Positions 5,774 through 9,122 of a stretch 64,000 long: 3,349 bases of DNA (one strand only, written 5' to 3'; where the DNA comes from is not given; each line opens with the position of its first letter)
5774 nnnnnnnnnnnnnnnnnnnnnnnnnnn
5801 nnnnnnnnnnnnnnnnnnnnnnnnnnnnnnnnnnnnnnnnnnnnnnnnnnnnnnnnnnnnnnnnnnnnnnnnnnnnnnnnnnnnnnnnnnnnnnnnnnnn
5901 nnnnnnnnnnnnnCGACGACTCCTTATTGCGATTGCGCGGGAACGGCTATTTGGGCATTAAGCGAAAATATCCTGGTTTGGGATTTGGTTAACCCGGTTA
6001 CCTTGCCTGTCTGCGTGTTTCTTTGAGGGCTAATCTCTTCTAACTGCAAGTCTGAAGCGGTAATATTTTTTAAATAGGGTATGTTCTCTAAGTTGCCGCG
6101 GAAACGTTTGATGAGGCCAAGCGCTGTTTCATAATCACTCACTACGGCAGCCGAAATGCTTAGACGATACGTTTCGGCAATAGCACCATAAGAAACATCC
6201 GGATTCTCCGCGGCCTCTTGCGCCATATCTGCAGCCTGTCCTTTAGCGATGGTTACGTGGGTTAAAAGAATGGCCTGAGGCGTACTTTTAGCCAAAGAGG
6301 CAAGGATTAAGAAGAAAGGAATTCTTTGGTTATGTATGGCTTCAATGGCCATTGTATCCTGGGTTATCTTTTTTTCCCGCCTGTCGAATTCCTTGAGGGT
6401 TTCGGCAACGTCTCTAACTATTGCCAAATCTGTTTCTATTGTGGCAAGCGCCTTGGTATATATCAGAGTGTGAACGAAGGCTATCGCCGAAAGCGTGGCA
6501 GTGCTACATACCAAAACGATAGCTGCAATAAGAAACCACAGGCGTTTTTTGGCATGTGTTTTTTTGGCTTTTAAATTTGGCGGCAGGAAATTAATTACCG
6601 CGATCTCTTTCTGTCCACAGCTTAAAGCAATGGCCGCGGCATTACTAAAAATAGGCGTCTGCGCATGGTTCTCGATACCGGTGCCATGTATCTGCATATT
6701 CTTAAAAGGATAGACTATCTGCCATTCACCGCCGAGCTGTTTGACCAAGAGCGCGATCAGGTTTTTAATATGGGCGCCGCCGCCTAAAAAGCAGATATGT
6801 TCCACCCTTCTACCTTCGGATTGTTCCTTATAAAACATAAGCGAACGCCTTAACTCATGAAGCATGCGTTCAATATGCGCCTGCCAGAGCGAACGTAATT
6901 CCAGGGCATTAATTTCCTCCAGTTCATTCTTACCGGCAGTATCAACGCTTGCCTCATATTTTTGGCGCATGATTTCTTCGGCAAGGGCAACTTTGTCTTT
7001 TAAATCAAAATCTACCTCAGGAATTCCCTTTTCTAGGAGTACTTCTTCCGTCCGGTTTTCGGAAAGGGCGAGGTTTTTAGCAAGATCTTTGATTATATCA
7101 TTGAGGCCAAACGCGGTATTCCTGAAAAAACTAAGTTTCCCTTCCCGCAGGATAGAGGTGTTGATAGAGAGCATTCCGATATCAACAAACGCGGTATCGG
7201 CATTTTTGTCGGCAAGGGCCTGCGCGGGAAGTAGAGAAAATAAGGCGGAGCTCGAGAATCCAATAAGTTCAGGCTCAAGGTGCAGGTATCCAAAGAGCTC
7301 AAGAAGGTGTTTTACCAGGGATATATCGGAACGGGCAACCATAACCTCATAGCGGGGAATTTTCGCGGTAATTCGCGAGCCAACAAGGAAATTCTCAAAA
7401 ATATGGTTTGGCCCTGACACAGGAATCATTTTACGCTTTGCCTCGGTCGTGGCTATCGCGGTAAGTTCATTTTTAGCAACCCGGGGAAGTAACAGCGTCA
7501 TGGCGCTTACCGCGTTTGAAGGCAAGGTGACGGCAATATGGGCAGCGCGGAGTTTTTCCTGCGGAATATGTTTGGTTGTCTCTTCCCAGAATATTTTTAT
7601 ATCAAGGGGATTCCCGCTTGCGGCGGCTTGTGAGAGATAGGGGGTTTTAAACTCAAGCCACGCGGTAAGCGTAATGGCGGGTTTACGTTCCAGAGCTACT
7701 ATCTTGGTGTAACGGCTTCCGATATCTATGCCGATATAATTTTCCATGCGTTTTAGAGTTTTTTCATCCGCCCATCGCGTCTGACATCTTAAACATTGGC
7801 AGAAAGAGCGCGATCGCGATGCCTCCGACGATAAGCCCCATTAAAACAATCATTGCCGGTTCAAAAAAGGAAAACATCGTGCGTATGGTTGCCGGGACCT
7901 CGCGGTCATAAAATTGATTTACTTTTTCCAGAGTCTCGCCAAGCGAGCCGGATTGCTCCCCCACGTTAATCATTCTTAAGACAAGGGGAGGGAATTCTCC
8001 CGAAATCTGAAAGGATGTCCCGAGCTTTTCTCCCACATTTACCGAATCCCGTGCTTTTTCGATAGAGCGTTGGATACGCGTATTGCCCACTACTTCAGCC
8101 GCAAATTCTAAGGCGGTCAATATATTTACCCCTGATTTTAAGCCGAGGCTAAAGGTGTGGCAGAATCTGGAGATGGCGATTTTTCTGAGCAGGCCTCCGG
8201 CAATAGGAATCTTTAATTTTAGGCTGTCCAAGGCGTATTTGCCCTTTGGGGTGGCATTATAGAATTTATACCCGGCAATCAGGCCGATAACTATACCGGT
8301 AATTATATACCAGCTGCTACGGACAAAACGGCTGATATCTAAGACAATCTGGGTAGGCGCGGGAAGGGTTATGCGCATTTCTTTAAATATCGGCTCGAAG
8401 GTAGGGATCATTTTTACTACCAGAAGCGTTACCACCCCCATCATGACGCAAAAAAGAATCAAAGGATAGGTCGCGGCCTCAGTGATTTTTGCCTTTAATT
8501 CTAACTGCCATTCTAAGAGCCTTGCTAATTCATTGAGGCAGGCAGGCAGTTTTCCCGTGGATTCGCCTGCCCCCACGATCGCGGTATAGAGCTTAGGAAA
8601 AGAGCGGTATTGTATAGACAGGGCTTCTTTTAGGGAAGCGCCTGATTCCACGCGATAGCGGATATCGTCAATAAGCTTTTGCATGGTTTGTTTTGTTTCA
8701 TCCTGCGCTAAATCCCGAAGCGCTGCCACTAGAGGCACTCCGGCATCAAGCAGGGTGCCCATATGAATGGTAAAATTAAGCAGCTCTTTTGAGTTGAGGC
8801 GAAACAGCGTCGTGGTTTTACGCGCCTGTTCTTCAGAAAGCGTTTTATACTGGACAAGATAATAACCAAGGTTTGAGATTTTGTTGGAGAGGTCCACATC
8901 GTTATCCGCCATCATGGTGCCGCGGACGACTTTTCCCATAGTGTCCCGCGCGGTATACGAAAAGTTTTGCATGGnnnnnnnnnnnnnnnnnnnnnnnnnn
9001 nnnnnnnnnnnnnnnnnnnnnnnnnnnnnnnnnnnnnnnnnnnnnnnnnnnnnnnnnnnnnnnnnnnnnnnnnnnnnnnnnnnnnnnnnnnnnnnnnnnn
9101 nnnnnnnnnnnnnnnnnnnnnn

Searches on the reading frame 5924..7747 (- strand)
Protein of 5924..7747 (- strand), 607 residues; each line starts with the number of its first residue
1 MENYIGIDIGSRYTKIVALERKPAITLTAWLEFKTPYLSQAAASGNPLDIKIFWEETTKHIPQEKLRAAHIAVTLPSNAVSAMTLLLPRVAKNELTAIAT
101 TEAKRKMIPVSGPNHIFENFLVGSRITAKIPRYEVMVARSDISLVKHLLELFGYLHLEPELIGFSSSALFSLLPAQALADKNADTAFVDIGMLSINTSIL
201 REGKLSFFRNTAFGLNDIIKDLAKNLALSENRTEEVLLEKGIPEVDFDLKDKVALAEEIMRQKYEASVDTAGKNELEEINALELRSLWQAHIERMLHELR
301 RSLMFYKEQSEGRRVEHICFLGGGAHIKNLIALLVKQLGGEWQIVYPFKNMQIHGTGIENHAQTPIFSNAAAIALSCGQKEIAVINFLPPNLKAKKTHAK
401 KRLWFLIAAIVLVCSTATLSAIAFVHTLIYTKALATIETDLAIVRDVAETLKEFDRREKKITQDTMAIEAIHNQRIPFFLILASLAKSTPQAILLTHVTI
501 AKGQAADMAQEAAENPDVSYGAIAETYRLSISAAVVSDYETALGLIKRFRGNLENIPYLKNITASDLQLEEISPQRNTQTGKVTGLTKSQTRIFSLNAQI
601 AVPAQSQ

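Call 26: search_protein_families(library=pfam, proteins=[window:5924-7747:-], max_evalue=0.001)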
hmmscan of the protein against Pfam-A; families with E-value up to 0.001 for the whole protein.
window:5924-7747:- (607 aa): 2 families
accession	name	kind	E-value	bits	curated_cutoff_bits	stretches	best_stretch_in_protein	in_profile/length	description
PF11104.14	PilM_2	-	1.6e-21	77.1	27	2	256-366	216-326/340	Type IV pilus assembly protein PilM;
PF14450.12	FtsA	-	1.2e-09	39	31.8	1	186-371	1-126/127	Cell division protein FtsA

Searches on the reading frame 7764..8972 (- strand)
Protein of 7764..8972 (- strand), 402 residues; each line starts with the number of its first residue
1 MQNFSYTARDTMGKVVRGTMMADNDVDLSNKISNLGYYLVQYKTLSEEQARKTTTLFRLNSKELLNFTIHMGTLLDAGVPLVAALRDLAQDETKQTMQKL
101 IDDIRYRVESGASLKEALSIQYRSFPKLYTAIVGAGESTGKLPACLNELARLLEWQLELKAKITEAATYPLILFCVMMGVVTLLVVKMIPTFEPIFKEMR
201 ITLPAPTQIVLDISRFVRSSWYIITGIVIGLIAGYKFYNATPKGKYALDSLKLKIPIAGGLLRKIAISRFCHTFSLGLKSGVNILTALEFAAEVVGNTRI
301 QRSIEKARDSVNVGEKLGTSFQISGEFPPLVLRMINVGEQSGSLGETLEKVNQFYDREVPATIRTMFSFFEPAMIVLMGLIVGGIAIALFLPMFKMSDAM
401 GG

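Call 26: search_protein_families(library=pfam, proteins=[window:7764-8972:-], max_evalue=0.001)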
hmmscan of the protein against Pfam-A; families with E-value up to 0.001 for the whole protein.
window:7764-8972:- (402 aa): 1 family
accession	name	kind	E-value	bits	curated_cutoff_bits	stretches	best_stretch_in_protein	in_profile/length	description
PF00482.28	T2SSF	-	9.6e-57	190.8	25.2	2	67-190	1-125/125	Type II secretion system (T2SS), protein F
